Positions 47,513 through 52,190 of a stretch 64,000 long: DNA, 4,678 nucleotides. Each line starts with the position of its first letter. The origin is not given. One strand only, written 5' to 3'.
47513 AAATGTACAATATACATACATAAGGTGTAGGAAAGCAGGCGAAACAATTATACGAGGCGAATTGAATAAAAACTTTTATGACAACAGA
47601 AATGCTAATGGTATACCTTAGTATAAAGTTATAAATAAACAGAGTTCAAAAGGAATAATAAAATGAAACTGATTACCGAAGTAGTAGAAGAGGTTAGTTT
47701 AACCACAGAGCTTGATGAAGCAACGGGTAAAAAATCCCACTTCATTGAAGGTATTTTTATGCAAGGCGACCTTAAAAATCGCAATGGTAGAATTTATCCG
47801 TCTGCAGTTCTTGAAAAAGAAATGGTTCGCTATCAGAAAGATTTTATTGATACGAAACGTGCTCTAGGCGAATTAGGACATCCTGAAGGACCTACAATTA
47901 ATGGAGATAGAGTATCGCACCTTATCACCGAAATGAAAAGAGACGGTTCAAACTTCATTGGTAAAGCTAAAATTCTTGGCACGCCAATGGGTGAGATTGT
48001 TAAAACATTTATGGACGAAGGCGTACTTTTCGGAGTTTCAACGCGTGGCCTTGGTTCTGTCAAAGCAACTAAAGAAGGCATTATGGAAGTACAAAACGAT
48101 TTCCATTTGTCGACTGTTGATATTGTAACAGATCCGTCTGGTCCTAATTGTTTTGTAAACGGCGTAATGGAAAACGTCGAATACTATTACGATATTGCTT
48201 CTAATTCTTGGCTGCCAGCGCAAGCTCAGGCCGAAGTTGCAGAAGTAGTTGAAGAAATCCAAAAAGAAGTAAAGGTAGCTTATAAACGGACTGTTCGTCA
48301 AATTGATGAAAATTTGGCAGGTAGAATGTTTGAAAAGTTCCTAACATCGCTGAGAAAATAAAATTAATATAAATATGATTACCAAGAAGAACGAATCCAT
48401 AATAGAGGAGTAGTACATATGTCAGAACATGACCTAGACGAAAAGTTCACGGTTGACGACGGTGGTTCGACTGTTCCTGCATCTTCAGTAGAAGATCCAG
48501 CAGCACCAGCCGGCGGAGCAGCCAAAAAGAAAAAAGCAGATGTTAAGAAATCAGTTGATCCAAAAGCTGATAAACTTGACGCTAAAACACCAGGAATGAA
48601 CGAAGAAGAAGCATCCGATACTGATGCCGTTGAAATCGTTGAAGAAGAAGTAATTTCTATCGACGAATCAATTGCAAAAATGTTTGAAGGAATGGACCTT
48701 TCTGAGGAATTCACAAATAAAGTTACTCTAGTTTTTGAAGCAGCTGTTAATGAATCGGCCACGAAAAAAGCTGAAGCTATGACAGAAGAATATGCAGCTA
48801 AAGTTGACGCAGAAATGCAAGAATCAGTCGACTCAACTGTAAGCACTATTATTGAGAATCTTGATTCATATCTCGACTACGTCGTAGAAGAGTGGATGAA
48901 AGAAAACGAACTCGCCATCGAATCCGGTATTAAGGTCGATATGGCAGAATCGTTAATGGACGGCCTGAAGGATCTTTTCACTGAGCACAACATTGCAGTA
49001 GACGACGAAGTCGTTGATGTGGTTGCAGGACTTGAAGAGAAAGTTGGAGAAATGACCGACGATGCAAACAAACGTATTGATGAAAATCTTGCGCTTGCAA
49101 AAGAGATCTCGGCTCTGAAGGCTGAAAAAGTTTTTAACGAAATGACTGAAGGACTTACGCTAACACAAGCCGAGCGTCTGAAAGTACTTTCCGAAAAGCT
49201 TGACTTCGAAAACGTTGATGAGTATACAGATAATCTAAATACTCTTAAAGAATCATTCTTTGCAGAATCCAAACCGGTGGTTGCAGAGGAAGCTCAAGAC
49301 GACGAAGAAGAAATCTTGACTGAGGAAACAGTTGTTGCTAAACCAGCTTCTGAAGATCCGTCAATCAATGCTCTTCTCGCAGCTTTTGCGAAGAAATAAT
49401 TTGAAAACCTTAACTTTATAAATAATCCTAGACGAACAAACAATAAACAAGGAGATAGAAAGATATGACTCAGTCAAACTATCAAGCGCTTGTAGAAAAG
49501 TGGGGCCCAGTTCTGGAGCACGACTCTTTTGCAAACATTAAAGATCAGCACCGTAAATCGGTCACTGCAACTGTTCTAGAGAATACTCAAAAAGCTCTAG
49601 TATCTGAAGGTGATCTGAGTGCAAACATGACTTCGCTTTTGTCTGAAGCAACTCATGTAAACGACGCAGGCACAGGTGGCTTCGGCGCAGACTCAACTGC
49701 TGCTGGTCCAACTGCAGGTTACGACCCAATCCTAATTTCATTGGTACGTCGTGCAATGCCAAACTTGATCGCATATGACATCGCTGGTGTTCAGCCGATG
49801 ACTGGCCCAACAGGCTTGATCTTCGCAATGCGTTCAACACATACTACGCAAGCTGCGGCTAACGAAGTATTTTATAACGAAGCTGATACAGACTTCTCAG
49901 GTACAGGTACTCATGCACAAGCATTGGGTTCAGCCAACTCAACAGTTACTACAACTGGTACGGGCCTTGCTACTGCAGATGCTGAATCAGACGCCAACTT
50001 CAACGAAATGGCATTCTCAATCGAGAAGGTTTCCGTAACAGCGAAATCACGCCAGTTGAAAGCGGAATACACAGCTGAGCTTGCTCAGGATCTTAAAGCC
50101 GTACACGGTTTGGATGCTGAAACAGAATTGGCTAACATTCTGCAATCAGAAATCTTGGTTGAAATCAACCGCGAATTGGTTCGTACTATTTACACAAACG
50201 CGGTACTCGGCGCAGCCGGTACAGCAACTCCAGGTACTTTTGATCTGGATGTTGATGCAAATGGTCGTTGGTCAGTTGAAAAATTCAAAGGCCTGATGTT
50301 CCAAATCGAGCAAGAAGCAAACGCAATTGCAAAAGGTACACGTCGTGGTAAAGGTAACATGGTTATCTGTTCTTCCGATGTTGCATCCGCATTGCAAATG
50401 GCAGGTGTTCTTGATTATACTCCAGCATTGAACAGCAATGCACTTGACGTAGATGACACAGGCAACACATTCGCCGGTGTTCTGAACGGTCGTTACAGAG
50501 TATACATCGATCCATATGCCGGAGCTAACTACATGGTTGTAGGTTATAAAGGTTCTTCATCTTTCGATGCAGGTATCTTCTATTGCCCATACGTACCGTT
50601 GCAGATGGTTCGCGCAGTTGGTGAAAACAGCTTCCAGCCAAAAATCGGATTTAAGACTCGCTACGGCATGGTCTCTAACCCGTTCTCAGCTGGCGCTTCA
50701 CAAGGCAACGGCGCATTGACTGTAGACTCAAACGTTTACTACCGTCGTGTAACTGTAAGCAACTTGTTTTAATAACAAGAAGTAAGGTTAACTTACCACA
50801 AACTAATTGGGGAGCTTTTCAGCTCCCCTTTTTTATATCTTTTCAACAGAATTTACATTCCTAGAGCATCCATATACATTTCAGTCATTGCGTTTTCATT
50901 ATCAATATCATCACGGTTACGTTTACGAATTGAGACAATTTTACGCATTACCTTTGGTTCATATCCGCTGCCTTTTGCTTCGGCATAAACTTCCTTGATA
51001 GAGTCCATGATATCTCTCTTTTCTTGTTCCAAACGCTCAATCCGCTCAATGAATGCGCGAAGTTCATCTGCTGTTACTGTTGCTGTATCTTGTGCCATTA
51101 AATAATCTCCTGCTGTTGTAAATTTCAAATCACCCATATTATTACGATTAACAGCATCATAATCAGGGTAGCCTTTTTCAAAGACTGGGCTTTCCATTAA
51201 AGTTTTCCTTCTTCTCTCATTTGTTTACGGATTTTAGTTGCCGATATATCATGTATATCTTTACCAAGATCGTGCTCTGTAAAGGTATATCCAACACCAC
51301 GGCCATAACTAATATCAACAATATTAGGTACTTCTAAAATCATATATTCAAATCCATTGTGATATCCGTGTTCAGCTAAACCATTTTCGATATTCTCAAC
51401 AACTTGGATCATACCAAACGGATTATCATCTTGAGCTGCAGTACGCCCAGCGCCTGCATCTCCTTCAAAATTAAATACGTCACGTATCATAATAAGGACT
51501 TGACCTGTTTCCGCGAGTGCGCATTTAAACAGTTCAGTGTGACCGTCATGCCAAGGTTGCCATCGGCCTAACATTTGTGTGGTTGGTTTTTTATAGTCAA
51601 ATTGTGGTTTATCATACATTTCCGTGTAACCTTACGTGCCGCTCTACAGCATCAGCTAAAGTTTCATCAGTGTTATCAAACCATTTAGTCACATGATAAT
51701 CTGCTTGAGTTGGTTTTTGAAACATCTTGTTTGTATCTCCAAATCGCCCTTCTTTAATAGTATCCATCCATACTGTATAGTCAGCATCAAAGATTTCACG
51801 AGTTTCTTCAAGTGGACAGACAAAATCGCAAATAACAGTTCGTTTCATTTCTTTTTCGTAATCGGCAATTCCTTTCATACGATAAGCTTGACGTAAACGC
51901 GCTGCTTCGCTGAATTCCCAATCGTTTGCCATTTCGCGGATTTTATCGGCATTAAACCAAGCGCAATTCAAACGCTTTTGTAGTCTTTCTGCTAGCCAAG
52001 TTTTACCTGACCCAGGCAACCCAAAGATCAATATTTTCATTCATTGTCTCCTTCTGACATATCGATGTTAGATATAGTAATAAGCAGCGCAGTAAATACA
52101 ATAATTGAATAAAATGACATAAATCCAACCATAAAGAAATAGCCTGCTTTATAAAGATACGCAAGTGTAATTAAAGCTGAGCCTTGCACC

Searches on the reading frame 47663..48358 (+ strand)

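Call 24: search_protein_families(library=pfam, proteins=[window:47663-48358:+], max_evalue=0.01)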
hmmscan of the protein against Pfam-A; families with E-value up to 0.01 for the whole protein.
window:47663-48358:+ (232 aa): 2 families
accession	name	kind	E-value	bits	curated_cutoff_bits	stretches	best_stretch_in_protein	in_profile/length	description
PF03420.18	Peptidase_S77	-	6.4e-35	120.9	27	1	21-167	39-190/198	Prohead core protein serine protease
PF08730.15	Rad33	-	0.0002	21.8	21.7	1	140-183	22-66/165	Rad33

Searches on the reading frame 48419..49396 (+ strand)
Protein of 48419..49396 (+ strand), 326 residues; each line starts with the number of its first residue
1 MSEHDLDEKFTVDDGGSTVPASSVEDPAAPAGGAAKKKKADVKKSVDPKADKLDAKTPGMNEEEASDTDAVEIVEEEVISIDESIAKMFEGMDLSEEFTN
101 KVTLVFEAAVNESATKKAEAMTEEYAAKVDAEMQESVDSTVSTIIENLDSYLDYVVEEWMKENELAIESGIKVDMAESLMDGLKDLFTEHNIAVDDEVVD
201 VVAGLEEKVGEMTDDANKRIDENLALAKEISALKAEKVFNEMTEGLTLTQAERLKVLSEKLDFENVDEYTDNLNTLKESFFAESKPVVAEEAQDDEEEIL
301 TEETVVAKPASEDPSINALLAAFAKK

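Call 14: search_protein_families(library=phrogs, proteins=[window:48419-49396:+], max_evalue=0.00001)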
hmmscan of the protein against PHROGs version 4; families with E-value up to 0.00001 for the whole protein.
window:48419-49396:+ (326 aa): 2 families
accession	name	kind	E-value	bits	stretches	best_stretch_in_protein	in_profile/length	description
phrog_237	-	head and packaging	5.3e-74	251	1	34-324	63-360/364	head scaffolding protein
phrog_23627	-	head and packaging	5.5e-09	36.7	1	38-285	103-349/397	head scaffolding protein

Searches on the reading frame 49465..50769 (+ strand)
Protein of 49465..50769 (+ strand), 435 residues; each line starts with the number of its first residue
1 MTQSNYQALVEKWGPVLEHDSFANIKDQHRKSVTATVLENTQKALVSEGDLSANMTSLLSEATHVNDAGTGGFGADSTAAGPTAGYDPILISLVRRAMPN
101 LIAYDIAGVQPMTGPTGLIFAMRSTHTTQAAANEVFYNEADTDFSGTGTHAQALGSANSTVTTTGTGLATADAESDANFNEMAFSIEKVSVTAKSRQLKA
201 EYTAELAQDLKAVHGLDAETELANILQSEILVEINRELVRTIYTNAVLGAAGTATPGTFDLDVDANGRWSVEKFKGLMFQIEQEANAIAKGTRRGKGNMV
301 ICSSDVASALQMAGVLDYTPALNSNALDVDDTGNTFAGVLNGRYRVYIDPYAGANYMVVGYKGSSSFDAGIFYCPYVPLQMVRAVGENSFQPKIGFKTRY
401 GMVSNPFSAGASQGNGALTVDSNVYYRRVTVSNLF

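Call 14: search_protein_families(library=phrogs, proteins=[window:49465-50769:+], max_evalue=0.00001)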
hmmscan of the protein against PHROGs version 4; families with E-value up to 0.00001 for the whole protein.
window:49465-50769:+ (435 aa): 2 families
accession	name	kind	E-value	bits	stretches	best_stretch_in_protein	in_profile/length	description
phrog_138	-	head and packaging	1.5e-158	529.5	1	5-434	2-443/444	major head protein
phrog_696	-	head and packaging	2.7e-06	28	1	62-90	4-32/263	major head protein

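Call 16: search_dna_similar(query=window:49465-50769:+, collection=phages, mode=protein, max_rows=25)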
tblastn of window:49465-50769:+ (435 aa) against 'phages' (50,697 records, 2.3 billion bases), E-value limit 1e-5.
Records with a match: 2595; places in all: 4098; records where one place covers at least 80% of the query: 2468.
Best place of each record, by identity: 60-80% 37; <60% 2558.
By first word of the organism name: Escherichia 671; Synechococcus 389; Klebsiella 332; Salmonella 203; Vibrio 136; Shigella 89; Aeromonas 86; Acinetobacter 71; Cyanophage 61; Enterobacter 58; and 62 more.
By host as written in the record: - 467; Escherichia coli 282; Klebsiella pneumoniae 115; Synechococcus 107; Escherichia coli O157:H7 39; Synechococcus sp. 38; Salmonella enterica 29; Synechococcus sp. WH7803 28; and 576 more.
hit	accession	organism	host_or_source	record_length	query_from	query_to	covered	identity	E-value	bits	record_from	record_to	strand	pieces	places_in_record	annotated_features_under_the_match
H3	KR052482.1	Sinorhizobium phage phiN3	Sinorhizobium meliloti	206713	7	435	99%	68.1%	0e+0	583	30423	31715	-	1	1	precursor of major head subunit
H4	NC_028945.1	Sinorhizobium phage phiN3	Sinorhizobium meliloti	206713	7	435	99%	68.1%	0e+0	583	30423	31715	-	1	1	major head protein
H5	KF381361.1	Sinorhizobium phage phiM12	Sinorhizobium meliloti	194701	7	435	99%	67.2%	0e+0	583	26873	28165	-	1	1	precursor of major head subunit | hypothetical protein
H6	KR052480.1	Sinorhizobium phage phiM7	Sinorhizobium meliloti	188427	7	435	99%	67.2%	0e+0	583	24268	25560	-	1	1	precursor of major head subunit | hypothetical protein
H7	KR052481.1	Sinorhizobium phage phiM19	Sinorhizobium meliloti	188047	7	435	99%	67.2%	0e+0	583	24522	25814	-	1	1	precursor of major head subunit | hypothetical protein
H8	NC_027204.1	Sinorhizobium phage phiM12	Sinorhizobium meliloti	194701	7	435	99%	67.2%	0e+0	583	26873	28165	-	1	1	major head protein | hypothetical protein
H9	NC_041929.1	Sinorhizobium phage phiM7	Sinorhizobium meliloti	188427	7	435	99%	67.2%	0e+0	583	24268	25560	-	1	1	major head protein | hypothetical protein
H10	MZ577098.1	Methylophilales phage Melnitz-3 EXVC039M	Methylophilales_sp._H5P1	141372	7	435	99%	64.1%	2e-172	541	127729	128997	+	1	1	major capsid protein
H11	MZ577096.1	Methylophilales phage Melnitz-2 EXVC040M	Methylophilales_sp._H5P1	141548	7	435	99%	64.1%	2e-172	541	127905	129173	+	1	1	major capsid protein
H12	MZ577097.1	Methylophilales phage Melnitz EXVC044M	Methylophilales_sp._H5P1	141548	7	435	99%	64.1%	2e-172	541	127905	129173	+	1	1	major capsid protein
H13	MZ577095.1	Methylophilales phage Melnitz-1 EXVC043M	Methylophilales_sp._H5P1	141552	7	435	99%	64.1%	2e-172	541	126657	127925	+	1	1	hypothetical protein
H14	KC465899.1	Pelagibacter phage HTVC008M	Candidatus Pelagibacter ubique HTCC1062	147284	5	435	99%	63.0%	9e-169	530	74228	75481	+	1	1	major capsid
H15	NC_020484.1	Pelagibacter phage HTVC008M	Candidatus Pelagibacter ubique HTCC1062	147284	5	435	99%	63.0%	9e-169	530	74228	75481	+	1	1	major head protein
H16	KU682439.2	Stenotrophomonas phage vB_SmaS-DLP_6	Stenotrophomonas maltophilia D1571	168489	12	435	97%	63.9%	2e-171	538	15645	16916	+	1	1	precursor of major head subunit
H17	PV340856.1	Synechococcus phage Sf-FS3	Synechococcus sp. WH8102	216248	5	435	99%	61.9%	3e-178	558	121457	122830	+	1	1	ATP-binding protein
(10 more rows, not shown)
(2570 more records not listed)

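Call 43: get_annotated_region(hit=H8, flank=100)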
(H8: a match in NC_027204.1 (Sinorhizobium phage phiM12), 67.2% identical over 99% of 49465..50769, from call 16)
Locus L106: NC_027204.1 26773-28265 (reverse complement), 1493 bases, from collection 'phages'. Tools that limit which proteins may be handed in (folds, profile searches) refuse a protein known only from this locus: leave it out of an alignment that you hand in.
description: Sinorhizobium phage phiM12, complete genome.
organism: Sinorhizobium phage phiM12 (NCBI taxid 1357423)
taxonomy: Viruses; Duplodnaviria; Heunggongvirae; Uroviricota; Caudoviricetes; Emdodecavirus; Emdodecavirus M12
host: Sinorhizobium meliloti; source: -; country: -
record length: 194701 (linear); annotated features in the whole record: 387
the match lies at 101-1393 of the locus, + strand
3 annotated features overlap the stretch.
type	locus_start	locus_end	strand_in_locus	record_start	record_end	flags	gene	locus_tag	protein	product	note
CDS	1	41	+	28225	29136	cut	-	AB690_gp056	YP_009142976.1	head scaffolding protein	PHA02557 conserved domain, prohead core protein; gp22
CDS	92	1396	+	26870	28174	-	-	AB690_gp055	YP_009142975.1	major head protein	PHA02541 conserved domain, major capsid protein; gp23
CDS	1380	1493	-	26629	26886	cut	-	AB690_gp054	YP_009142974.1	hypothetical protein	-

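Call 44: get_annotated_region(hit=H15, flank=100)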
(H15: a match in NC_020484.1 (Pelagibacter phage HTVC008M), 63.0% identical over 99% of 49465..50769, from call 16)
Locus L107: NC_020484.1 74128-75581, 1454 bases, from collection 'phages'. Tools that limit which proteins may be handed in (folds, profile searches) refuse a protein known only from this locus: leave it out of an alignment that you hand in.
description: Pelagibacter phage HTVC008M, complete genome.
organism: Pelagibacter phage HTVC008M (NCBI taxid 1283076)
taxonomy: Viruses; Duplodnaviria; Heunggongvirae; Uroviricota; Caudoviricetes; Kyanoviridae
host: Candidatus Pelagibacter ubique HTCC1062; source: -; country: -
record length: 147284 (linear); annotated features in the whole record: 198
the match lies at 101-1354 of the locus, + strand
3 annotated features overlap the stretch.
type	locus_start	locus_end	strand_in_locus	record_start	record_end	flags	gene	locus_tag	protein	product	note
CDS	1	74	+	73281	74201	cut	-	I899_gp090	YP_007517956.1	head scaffolding protein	-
CDS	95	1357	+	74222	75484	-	-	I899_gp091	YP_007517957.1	major head protein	-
CDS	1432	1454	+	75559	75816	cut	-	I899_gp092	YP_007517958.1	hypothetical protein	-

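Call 45: get_annotated_region(hit=H12, flank=100)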
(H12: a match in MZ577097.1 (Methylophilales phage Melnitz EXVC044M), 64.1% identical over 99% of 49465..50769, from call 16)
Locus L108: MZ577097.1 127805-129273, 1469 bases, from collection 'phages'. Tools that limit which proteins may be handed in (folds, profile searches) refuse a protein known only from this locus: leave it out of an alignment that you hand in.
description: Methylophilales phage Melnitz EXVC044M, complete genome.
organism: Methylophilales phage Melnitz EXVC044M (NCBI taxid 2832338)
taxonomy: Viruses; Duplodnaviria; Heunggongvirae; Uroviricota; Caudoviricetes; Kyanoviridae
host: Methylophilales_sp._H5P1; source: -; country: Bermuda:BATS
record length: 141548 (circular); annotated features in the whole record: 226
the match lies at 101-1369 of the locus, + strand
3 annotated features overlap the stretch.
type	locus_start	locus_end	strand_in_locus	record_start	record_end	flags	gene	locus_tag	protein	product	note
CDS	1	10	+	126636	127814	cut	-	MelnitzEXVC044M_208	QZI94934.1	prohead core protein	-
CDS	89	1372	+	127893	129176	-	-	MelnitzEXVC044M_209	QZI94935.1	major capsid protein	major capsid protein gp23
CDS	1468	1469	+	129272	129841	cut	-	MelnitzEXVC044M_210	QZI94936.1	hypothetical protein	-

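Call 46: get_annotated_region(hit=H4, flank=100)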
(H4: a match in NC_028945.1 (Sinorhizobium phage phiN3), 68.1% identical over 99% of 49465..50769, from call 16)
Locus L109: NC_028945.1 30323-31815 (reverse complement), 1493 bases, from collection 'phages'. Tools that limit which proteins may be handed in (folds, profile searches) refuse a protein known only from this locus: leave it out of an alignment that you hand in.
description: Sinorhizobium phage phiN3, complete genome.
organism: Sinorhizobium phage phiN3 (NCBI taxid 1647405)
taxonomy: Viruses; Duplodnaviria; Heunggongvirae; Uroviricota; Caudoviricetes; Emdodecavirus; Emdodecavirus N3
host: Sinorhizobium meliloti; source: -; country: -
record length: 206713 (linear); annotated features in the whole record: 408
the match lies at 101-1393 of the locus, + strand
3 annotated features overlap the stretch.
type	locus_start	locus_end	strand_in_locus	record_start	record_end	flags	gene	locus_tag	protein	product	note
CDS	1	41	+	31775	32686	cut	-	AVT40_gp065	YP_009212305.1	head scaffolding protein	gp63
CDS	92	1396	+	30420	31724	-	-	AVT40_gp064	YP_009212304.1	major head protein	gp62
CDS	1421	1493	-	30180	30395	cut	-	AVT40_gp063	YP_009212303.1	hypothetical protein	gp61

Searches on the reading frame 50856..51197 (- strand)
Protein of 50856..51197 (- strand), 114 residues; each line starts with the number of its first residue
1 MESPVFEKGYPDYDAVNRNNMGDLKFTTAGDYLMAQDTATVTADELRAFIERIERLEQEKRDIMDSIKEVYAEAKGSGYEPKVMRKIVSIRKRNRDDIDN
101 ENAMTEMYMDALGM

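Call 15: search_protein_families(library=phrogs, proteins=[window:50856-51197:-], max_evalue=0.0001)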
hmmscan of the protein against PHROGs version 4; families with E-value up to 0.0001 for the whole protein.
window:50856-51197:- (114 aa): 1 family
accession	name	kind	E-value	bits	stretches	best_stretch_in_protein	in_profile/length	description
phrog_4212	-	unknown function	2.3e-33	116.8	1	34-114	271-351/353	-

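Call 24: search_protein_families(library=pfam, proteins=[window:50856-51197:-], max_evalue=0.01)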
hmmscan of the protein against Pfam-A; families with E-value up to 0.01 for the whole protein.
window:50856-51197:- (114 aa): 1 family
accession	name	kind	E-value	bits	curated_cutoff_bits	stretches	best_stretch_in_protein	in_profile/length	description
PF10073.14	GapR_DNA-bd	-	3.1e-31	107.2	22.6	1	42-113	1-72/72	GapR-like, DNA-binding domain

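Call 50: find_related_loci(query=window:50856-51197:-, collection=genome_contigs, flank=1000)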
Query window:50856-51197:- (114 aa) in genome_contigs; peptide patterns used: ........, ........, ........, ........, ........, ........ (x = any residue, [..] = any of these).
334 stretches matched a pattern; 58 encode a relative of the query (tblastn E <= 1e-3); 58 distinct loci.
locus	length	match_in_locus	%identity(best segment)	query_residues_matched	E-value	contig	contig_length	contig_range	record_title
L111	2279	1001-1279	60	25-114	1e-29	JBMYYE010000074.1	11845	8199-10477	MAG: Halocynthiibacter sp. isolate ME_XS_2208_bin_50 ME_XS_2208_bin_50_73, whole genome shotgun sequence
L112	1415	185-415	65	38-114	3e-29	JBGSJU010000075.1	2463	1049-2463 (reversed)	MAG: Rhodobacterales bacterium isolate JTS-AC164 k141_1653086, whole genome shotgun sequence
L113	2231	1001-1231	64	38-114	8e-29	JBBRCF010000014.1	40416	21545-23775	MAG: Rhodobacterales bacterium isolate Co_metawrap_2389 Cmw_2389_k141_5780184_length_40416_cov_8.0000, whole genome shot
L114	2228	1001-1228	64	39-114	1e-28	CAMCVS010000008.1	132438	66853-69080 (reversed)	MAG: Paracoccus haematequi isolate ME-21oct19-83 genome assembly, contig: ME-21oct19-C141, whole genome shotgun sequence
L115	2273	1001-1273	61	28-114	1e-28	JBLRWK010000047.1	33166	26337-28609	MAG: Rhodobacterales bacterium isolate TamC05-09 NODE_781_length_33166_cov_11.537253, whole genome shotgun sequence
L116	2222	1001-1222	66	41-114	3e-28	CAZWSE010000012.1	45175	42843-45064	MAG TPA_asm: uncultured Sulfitobacter sp. isolate SRP268394_co2_65 genome assembly, contig: NODE_1001_length_45175_cov_2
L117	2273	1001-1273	60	28-114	5e-28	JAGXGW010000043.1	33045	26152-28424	MAG: Rhodobacteraceae bacterium isolate LH_M48 k141_840211, whole genome shotgun sequence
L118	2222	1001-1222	66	41-114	3e-28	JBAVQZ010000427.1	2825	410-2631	MAG: Paracoccaceae bacterium isolate MFD01051_ilm_asm_bin15 k127_214759, whole genome shotgun sequence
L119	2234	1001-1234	64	37-114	3e-28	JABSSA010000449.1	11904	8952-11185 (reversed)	MAG: Rhodobacteraceae bacterium isolate DT_100 DT-Rhodobacteraceae-1_scaffold_449, whole genome shotgun sequence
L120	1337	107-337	66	38-114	5e-28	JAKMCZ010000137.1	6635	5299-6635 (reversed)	MAG: Alphaproteobacteria bacterium isolate MOX_bin7 alldata_k127_2128887, whole genome shotgun sequence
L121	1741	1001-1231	65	38-114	1e-27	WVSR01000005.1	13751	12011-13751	Rhodobacterales bacterium LSUCC0387 NODE_5, whole genome shotgun sequence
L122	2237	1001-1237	65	36-114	1e-27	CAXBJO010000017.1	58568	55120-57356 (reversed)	MAG TPA_asm: uncultured Rhodobacterales bacterium isolate ERR2762122_concoct_32 genome assembly, contig: ERZ3421826.894,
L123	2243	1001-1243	64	34-114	1e-27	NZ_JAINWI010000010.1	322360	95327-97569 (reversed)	Seohaeicola saemankumensis strain IOP_23 contig10, whole genome shotgun sequence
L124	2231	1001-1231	64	38-114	2e-27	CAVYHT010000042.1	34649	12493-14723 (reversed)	MAG: uncultured Alphaproteobacteria bacterium isolate MFD03551.bin.2.88 genome assembly, contig: contig_99419, whole gen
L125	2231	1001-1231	65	38-114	3e-27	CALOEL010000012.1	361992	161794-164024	MAG: uncultured Alphaproteobacteria bacterium isolate LOGT_bin.0110 genome assembly, contig: contig_31182, whole genome 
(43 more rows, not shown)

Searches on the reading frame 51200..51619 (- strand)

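Call 15: search_protein_families(library=phrogs, proteins=[window:51200-51619:-], max_evalue=0.0001)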
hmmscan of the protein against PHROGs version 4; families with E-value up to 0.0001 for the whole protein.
window:51200-51619:- (140 aa): 1 family
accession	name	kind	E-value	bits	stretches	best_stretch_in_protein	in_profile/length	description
phrog_10255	-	other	1.1e-19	72.1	1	6-134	123-228/230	kinase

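Call 24: search_protein_families(library=pfam, proteins=[window:51200-51619:-], max_evalue=0.01)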
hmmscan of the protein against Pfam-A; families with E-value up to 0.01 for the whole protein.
window:51200-51619:- (140 aa): 0 families

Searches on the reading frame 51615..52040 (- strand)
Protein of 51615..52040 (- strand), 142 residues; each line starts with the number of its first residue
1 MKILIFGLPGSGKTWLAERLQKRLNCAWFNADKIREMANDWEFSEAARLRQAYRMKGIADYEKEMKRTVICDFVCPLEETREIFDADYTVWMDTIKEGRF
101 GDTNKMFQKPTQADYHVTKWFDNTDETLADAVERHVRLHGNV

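Call 15: search_protein_families(library=phrogs, proteins=[window:51615-52040:-], max_evalue=0.0001)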
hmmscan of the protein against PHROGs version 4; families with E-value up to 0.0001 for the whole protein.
window:51615-52040:- (142 aa): 2 families
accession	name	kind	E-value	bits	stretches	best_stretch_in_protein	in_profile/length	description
phrog_10255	-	other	9e-30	105.1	1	1-127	2-118/230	kinase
phrog_2071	-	other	1.3e-06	29.5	1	3-70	19-87/282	ATPase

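Call 24: search_protein_families(library=pfam, proteins=[window:51615-52040:-], max_evalue=0.01)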
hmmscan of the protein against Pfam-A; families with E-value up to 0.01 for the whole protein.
window:51615-52040:- (142 aa): 12 families
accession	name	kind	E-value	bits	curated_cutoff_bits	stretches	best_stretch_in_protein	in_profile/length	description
PF13238.12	AAA_18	-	2.5e-07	31.7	29.4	1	3-48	1-44/128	AAA domain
PF01583.26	APS_kinase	-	5.2e-07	30.2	21.1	1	3-83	5-91/152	Adenylylsulphate kinase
PF13671.12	AAA_33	-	8.8e-07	29.8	27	1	3-73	2-77/143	AAA domain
PF13521.12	AAA_28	-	1.6e-06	28.9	27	1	2-68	1-66/164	AAA domain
PF13207.12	AAA_17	-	4.1e-05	24.3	27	1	6-71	1-63/136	AAA domain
PF07728.20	AAA_5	-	0.00021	21.8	22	1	3-55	2-48/139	AAA domain (dynein-related subfamily)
PF13189.12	Cytidylate_kin2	-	0.00062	20.4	28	1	4-91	3-86/176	Cytidylate kinase-like family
PF06414.18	Zeta_toxin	-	0.0011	18.8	22.3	1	3-47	19-67/199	Zeta toxin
PF13401.12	AAA_22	-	0.0016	19.2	27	1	3-26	8-31/130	AAA domain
PF00004.35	AAA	-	0.003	18.5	21.2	1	3-54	1-51/131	ATPase family associated with various cellular activities (AAA)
PF08433.16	KTI12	-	0.0053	16.7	22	1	3-26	4-27/271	Chromatin associated protein KTI12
PF01712.25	dNK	-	0.0079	16.4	27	1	3-94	1-88/203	Deoxynucleoside kinase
